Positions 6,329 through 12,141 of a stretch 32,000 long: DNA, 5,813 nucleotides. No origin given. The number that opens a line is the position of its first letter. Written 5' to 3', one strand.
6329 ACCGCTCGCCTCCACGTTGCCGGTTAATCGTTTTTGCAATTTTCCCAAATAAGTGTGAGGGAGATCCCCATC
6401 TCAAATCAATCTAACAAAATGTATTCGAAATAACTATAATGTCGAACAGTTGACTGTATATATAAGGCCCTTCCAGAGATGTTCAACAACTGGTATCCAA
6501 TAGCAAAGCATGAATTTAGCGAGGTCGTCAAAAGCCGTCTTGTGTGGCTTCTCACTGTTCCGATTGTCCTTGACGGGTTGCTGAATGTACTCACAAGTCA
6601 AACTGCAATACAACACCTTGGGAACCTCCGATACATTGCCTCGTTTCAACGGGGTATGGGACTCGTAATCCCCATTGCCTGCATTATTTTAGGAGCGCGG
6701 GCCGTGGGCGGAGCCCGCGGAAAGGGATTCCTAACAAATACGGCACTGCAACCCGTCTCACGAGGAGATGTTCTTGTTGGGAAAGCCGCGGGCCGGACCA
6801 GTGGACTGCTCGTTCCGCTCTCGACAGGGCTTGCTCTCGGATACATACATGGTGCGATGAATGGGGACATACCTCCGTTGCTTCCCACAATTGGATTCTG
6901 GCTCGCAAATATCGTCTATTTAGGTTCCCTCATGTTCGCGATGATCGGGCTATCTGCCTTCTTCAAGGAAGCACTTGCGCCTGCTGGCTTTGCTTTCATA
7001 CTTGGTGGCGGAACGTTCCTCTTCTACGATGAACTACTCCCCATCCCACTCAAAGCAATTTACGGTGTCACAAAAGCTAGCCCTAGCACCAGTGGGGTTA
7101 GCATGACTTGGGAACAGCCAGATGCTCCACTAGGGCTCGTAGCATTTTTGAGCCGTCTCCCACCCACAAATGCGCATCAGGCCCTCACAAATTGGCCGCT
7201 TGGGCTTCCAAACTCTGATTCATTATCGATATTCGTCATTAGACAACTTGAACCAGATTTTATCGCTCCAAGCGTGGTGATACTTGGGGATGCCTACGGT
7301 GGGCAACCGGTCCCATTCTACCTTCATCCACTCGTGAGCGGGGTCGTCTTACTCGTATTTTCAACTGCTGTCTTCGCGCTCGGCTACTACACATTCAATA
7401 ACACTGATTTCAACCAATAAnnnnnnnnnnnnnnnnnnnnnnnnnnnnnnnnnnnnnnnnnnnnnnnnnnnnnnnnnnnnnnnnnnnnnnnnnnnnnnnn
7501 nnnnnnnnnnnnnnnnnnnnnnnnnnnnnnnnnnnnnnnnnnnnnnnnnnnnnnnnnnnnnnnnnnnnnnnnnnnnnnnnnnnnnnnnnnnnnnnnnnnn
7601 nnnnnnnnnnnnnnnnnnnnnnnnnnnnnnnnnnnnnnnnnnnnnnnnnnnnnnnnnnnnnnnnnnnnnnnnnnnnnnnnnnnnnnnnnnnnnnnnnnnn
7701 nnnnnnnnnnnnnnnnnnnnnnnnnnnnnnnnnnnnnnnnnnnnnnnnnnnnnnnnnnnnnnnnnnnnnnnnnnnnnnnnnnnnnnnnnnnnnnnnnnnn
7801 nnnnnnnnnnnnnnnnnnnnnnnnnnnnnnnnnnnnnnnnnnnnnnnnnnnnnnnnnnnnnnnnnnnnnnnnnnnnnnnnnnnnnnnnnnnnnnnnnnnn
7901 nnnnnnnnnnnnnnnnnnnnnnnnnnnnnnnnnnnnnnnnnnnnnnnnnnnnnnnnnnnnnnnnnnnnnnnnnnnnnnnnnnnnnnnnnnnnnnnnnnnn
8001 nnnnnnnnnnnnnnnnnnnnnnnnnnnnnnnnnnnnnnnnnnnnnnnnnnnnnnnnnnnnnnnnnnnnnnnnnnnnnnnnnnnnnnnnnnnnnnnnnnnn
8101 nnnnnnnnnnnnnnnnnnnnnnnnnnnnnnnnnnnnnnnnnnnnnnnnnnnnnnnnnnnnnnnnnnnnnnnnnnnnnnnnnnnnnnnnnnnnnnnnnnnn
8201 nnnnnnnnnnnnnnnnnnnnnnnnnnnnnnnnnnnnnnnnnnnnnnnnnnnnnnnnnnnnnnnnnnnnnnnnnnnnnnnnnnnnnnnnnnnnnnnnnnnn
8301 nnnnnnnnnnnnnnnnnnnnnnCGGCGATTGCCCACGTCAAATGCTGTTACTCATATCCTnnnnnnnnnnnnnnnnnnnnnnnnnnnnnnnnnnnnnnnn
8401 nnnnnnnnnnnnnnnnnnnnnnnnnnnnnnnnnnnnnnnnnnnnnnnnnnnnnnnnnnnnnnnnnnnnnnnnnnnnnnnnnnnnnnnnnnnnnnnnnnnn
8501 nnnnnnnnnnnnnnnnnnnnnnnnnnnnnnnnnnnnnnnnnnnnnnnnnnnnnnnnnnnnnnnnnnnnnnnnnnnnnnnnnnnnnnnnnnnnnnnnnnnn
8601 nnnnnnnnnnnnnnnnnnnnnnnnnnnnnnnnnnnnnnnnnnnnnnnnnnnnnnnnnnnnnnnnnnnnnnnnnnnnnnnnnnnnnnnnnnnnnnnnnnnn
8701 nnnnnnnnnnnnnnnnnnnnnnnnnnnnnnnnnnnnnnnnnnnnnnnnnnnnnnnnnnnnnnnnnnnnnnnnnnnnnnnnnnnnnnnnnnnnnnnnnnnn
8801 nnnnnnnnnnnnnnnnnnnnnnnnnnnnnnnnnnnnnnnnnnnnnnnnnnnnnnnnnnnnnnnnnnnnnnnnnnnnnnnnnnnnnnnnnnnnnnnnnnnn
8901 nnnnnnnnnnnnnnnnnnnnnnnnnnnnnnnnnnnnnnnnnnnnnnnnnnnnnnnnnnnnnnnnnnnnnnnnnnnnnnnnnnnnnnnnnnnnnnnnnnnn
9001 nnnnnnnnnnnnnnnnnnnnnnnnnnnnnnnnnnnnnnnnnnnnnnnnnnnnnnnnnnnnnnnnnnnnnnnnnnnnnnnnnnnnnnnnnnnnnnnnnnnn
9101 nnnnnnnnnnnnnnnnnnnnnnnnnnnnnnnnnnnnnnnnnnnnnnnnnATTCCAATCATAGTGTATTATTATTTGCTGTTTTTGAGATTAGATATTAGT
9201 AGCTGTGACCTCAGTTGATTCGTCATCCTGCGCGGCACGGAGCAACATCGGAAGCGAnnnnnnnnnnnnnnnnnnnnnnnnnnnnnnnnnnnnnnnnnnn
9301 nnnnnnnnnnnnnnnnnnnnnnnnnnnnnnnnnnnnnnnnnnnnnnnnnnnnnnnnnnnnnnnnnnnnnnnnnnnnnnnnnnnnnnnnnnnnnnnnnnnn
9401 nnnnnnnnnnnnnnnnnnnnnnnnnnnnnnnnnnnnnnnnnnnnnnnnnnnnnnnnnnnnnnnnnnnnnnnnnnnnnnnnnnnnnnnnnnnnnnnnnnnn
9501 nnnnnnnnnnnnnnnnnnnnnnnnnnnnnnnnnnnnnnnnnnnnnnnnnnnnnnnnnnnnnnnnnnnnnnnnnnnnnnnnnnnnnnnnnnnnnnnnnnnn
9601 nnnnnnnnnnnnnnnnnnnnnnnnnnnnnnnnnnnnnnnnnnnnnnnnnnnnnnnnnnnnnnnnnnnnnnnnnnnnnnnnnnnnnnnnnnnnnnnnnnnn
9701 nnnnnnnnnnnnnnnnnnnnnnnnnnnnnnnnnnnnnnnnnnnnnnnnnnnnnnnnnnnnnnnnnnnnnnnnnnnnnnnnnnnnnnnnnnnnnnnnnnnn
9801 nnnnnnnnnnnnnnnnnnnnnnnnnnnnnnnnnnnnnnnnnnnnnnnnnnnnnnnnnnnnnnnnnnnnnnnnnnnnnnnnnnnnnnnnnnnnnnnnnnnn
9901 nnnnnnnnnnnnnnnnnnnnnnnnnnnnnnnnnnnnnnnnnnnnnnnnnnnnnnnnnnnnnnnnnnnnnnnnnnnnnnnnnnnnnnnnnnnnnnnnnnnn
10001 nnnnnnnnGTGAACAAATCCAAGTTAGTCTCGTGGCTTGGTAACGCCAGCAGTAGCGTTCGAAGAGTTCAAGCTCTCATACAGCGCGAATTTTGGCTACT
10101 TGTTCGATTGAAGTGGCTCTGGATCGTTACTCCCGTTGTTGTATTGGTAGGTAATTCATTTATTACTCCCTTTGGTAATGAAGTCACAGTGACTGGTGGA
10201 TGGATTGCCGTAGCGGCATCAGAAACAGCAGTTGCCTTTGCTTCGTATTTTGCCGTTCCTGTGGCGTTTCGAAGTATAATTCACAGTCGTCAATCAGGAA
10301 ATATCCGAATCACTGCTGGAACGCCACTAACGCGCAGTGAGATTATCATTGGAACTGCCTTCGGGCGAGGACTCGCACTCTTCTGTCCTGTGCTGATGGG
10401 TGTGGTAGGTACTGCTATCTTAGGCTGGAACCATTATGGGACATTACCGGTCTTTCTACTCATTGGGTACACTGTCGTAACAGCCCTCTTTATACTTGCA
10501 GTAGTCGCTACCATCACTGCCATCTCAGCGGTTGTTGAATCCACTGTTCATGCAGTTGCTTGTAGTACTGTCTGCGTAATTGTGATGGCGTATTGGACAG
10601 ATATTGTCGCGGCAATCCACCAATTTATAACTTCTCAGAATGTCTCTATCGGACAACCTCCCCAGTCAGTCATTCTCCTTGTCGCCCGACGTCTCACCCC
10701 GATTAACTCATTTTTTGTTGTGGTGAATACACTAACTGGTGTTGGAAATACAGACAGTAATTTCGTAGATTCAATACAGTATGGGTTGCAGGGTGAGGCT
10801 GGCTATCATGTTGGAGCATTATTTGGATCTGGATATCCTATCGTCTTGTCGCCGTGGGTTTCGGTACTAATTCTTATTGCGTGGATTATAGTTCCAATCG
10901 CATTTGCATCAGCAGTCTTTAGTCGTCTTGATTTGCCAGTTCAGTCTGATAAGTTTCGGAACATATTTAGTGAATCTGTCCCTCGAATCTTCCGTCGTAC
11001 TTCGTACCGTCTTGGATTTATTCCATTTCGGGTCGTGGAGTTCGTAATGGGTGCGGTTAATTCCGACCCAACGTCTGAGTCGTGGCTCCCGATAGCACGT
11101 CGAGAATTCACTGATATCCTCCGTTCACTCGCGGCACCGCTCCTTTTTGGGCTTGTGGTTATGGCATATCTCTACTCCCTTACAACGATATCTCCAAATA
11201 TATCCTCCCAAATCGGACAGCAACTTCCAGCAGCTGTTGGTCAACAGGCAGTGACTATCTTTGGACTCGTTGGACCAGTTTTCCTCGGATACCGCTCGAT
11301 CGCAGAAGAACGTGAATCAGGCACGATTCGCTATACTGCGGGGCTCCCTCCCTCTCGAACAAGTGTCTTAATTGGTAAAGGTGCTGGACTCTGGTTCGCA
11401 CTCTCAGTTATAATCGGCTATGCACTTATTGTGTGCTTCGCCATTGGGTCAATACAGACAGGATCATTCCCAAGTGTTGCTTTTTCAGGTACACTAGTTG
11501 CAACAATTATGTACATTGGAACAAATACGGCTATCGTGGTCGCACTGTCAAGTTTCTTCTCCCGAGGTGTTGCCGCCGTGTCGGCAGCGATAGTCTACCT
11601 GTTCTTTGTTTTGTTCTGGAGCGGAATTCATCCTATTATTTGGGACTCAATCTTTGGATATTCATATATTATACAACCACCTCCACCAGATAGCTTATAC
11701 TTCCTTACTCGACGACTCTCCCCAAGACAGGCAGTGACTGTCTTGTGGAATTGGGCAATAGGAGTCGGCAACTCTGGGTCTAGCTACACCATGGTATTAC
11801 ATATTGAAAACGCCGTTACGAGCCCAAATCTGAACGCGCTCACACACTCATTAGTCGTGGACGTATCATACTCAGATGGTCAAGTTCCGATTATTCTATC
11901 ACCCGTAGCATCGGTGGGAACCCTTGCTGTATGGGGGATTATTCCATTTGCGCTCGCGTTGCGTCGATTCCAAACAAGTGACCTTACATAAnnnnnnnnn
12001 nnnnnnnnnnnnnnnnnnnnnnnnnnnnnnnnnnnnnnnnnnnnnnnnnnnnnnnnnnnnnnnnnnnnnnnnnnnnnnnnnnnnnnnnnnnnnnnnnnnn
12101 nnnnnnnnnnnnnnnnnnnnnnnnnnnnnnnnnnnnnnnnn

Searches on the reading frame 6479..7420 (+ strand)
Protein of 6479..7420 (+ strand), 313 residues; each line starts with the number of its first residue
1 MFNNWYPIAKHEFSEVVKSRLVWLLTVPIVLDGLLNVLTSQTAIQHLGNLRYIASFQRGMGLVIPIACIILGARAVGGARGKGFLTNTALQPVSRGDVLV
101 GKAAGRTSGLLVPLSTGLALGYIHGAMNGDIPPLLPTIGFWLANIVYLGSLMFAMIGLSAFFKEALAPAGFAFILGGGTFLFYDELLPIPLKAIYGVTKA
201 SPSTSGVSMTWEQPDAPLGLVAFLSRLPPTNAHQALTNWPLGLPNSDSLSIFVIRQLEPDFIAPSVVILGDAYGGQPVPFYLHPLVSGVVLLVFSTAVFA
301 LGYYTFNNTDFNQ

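Call 18: search_protein_families(library=pfam, proteins=[window:6479-7420:+], max_evalue=0.01)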
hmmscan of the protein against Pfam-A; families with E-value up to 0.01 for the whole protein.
window:6479-7420:+ (313 aa): 2 families
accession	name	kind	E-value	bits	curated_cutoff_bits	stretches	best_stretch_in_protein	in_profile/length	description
PF12679.13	ABC2_membrane_2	-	4.7e-15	56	27.2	1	7-310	2-282/283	ABC-2 family transporter protein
PF12730.13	ABC2_membrane_4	-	4.9e-06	27.1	27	1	11-175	4-175/179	ABC-2 family transporter protein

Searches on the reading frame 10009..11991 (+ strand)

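Call 18: search_protein_families(library=pfam, proteins=[window:10009-11991:+], max_evalue=0.01)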
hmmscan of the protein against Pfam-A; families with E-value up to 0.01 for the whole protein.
window:10009-11991:+ (660 aa): 3 families
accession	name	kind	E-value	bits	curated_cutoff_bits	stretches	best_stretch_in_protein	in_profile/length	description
PF12679.13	ABC2_membrane_2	-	7.8e-41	140.6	27.2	2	361-659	2-283/283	ABC-2 family transporter protein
PF12698.13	ABC2_membrane_3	-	2.5e-07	30.6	31.6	1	409-543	164-292/347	ABC-2 family transporter protein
PF12730.13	ABC2_membrane_4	-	0.00032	21.2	27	1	375-533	20-178/179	ABC-2 family transporter protein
